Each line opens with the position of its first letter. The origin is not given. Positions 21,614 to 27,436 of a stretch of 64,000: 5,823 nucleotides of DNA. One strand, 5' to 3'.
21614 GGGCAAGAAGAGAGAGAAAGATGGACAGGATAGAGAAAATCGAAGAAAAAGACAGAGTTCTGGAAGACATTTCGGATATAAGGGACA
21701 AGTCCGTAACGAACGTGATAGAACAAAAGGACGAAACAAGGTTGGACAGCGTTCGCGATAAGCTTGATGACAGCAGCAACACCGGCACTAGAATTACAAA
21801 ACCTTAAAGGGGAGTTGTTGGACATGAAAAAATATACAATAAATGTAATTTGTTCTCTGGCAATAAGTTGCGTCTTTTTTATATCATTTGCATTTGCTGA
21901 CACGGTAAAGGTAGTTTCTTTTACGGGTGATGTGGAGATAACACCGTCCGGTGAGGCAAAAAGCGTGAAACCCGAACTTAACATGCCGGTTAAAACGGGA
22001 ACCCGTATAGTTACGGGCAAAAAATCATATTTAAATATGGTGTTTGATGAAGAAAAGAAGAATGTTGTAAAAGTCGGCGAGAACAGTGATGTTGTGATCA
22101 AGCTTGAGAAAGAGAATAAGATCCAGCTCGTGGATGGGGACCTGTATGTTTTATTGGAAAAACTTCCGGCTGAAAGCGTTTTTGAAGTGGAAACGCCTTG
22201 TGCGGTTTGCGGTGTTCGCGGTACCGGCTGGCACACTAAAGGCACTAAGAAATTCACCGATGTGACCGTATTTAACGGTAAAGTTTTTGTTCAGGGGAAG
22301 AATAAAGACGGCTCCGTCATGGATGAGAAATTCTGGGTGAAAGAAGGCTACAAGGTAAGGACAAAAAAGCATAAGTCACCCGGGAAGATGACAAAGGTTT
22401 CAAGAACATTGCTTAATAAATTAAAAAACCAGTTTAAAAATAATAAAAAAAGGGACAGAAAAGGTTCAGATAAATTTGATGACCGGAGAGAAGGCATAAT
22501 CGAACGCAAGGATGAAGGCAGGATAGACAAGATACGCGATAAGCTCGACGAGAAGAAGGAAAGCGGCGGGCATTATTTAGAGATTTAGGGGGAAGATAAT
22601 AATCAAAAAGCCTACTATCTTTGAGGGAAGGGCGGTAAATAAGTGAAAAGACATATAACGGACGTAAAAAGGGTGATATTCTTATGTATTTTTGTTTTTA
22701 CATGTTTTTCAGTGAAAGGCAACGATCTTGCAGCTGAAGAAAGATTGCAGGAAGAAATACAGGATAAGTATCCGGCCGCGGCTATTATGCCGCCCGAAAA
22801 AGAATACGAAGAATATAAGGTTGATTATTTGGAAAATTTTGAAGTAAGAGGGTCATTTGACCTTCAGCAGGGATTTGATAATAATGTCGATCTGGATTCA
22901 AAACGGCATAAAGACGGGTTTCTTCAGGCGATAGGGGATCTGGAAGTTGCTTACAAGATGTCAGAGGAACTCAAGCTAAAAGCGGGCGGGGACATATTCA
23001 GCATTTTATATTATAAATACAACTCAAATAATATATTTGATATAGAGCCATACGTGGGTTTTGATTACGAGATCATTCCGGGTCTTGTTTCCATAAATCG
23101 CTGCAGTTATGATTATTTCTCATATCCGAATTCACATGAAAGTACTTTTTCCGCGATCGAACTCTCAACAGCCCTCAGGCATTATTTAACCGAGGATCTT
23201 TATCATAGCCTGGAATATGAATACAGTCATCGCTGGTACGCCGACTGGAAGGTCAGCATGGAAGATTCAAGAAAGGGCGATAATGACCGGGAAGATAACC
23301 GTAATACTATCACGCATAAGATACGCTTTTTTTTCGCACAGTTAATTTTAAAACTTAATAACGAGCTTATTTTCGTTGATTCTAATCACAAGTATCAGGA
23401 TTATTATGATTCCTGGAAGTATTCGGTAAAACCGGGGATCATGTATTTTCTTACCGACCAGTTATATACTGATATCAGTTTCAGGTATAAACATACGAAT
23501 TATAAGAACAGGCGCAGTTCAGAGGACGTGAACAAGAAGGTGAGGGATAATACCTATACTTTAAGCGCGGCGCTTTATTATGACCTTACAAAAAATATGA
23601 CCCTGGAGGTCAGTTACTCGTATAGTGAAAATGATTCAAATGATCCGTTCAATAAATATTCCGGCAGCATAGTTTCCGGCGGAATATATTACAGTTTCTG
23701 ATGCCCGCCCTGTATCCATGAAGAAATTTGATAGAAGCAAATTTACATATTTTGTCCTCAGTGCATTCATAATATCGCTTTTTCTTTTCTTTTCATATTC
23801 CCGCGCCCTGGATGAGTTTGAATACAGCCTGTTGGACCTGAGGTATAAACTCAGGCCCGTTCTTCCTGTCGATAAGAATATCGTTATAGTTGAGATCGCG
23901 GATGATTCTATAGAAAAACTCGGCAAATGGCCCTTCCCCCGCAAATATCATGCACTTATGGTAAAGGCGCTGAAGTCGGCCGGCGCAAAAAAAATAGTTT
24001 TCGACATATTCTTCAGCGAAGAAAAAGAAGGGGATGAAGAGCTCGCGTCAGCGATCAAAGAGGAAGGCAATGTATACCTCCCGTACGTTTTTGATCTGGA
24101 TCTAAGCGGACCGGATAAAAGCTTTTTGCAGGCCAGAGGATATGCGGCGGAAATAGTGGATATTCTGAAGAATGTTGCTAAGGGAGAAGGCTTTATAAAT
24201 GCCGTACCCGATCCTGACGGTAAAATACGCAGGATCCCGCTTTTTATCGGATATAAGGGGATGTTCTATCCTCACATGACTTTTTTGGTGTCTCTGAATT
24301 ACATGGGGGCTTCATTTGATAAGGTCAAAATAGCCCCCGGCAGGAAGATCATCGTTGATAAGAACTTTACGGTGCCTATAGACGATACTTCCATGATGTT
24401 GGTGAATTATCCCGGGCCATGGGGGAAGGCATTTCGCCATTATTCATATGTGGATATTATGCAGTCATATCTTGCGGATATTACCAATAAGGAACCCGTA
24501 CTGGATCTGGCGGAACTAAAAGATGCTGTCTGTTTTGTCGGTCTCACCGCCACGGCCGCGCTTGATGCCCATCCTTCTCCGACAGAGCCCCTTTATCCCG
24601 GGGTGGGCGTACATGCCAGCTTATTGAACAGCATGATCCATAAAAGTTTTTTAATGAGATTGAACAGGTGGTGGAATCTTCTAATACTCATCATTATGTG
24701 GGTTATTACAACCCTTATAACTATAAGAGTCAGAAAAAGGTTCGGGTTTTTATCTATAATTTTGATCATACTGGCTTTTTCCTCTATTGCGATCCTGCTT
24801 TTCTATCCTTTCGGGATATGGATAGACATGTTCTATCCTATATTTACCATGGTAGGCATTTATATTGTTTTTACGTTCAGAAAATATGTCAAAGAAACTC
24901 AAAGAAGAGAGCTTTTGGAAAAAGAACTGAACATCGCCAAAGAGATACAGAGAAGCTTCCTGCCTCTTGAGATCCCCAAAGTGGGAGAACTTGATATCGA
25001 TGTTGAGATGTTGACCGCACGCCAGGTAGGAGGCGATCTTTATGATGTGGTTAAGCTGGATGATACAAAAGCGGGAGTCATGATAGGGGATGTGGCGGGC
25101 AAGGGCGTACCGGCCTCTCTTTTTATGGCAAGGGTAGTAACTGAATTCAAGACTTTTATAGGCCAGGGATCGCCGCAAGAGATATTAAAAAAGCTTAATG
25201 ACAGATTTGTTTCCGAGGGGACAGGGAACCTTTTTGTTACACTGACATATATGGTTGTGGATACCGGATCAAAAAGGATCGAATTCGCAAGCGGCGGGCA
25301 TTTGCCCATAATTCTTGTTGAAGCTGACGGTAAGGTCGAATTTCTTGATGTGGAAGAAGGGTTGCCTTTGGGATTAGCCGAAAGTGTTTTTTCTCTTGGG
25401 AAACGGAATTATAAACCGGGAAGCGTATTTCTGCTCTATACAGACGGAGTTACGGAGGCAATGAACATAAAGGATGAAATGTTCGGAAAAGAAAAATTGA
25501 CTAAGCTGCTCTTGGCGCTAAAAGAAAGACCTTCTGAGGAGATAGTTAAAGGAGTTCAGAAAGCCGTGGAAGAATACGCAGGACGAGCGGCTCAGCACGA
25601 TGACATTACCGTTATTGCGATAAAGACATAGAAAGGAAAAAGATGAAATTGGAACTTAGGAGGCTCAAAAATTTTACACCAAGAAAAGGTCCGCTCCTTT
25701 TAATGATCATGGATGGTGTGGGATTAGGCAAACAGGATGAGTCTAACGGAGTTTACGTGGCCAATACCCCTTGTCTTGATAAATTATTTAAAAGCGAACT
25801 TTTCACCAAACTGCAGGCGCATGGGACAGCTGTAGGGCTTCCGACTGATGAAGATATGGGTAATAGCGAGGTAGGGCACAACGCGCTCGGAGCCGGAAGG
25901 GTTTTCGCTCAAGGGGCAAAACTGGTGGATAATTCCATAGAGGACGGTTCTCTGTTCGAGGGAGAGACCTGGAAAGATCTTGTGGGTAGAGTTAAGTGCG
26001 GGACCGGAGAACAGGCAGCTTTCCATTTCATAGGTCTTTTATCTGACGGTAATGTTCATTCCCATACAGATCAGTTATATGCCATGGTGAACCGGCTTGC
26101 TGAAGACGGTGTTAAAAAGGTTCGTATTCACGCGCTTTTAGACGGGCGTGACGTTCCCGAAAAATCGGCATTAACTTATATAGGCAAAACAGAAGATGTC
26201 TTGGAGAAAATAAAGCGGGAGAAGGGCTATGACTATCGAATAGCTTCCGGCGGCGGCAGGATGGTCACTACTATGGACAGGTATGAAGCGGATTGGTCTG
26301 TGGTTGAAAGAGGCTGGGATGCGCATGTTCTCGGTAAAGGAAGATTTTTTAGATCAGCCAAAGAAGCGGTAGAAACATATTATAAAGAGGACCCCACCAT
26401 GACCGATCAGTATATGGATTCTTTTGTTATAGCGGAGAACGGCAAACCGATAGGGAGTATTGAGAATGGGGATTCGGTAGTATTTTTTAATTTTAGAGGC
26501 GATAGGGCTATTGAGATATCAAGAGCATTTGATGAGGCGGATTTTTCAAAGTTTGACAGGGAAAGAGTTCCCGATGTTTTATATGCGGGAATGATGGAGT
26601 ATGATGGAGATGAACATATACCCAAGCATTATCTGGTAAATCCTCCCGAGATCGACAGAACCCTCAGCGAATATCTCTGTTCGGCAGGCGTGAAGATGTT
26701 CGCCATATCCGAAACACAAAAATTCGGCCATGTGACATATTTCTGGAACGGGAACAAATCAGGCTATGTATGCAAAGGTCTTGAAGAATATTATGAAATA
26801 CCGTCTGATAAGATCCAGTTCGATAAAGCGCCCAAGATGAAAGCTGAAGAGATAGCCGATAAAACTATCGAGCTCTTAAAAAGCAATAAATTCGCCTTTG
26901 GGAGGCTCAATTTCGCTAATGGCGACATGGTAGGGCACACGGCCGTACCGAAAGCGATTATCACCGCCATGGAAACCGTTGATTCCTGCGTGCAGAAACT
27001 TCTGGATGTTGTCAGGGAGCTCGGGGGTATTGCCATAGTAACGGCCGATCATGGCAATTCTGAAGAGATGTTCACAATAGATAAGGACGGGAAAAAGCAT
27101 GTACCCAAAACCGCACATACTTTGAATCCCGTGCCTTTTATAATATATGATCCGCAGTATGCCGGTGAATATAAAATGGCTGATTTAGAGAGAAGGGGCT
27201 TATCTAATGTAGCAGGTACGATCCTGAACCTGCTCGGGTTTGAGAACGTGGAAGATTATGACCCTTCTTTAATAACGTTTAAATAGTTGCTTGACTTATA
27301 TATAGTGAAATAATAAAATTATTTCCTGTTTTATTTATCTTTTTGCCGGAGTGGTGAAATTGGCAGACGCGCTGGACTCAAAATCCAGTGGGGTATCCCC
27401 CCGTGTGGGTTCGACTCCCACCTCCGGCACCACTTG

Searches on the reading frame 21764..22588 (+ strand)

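Call 28: search_protein_families(library=pfam, proteins=[window:21764-22588:+], max_evalue=0.0001)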
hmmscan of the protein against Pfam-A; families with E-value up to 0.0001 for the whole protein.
window:21764-22588:+ (274 aa): 1 family
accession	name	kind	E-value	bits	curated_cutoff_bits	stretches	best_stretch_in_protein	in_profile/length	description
PF04773.18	FecR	-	9.5e-11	42.5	24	1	81-174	2-96/97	FecR protein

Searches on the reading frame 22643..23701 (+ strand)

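Call 28: search_protein_families(library=pfam, proteins=[window:22643-23701:+], max_evalue=0.0001)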
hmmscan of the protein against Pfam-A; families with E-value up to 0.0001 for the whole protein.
window:22643-23701:+ (352 aa): 3 families
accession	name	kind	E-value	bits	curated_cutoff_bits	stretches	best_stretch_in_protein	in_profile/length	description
PF10082.15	BBP2_2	-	4.3e-06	26.3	23.7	1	261-345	295-371/378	Putative beta-barrel porin 2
PF04575.19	SlipAM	-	4.9e-05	23.4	22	1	100-340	49-276/288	Surface lipoprotein assembly modifier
PF13505.12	OMP_b-brl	-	8.2e-05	23.3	28.7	0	252-309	122-171/175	Outer membrane protein beta-barrel domain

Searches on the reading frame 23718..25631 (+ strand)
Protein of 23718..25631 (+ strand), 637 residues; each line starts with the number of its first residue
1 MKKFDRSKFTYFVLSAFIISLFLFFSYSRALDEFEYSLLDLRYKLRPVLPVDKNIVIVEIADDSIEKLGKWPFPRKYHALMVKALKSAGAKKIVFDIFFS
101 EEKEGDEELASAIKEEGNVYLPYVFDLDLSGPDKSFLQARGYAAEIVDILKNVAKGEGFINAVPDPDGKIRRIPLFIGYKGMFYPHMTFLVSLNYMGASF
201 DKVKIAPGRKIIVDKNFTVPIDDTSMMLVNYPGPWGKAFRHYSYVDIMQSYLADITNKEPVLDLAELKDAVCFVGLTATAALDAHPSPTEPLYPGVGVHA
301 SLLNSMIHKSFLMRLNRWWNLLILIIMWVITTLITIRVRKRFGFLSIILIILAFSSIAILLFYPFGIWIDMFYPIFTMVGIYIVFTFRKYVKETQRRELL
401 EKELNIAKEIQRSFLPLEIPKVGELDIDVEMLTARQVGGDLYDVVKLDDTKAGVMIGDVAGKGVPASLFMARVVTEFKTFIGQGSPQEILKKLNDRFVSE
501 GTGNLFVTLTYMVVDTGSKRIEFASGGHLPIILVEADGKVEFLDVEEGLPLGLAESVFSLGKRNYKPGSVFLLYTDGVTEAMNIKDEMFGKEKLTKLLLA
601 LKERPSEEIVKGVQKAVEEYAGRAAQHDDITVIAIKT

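Call 28: search_protein_families(library=pfam, proteins=[window:23718-25631:+], max_evalue=0.0001)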
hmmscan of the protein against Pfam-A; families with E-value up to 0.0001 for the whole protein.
window:23718-25631:+ (637 aa): 2 families
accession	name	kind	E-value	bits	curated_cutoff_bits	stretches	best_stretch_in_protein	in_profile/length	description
PF05226.16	CHASE2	-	4e-55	187.6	26.3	1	21-333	4-256/257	CHASE2 domain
PF07228.17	SpoIIE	-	1.2e-49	169.3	25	1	449-636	2-190/192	Stage II sporulation protein E (SpoIIE)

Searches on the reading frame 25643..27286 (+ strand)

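Call 28: search_protein_families(library=pfam, proteins=[window:25643-27286:+], max_evalue=0.0001)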
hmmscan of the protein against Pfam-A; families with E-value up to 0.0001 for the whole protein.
window:25643-27286:+ (547 aa): 2 families
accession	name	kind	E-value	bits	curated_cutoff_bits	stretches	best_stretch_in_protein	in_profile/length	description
PF01676.23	Metalloenzyme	-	7.8e-72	242.2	24.3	1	17-534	2-251/252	Metalloenzyme superfamily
PF06415.18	iPGM_N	-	1.1e-65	221.6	27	1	95-321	1-216/217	BPG-independent PGAM N-terminus (iPGM_N)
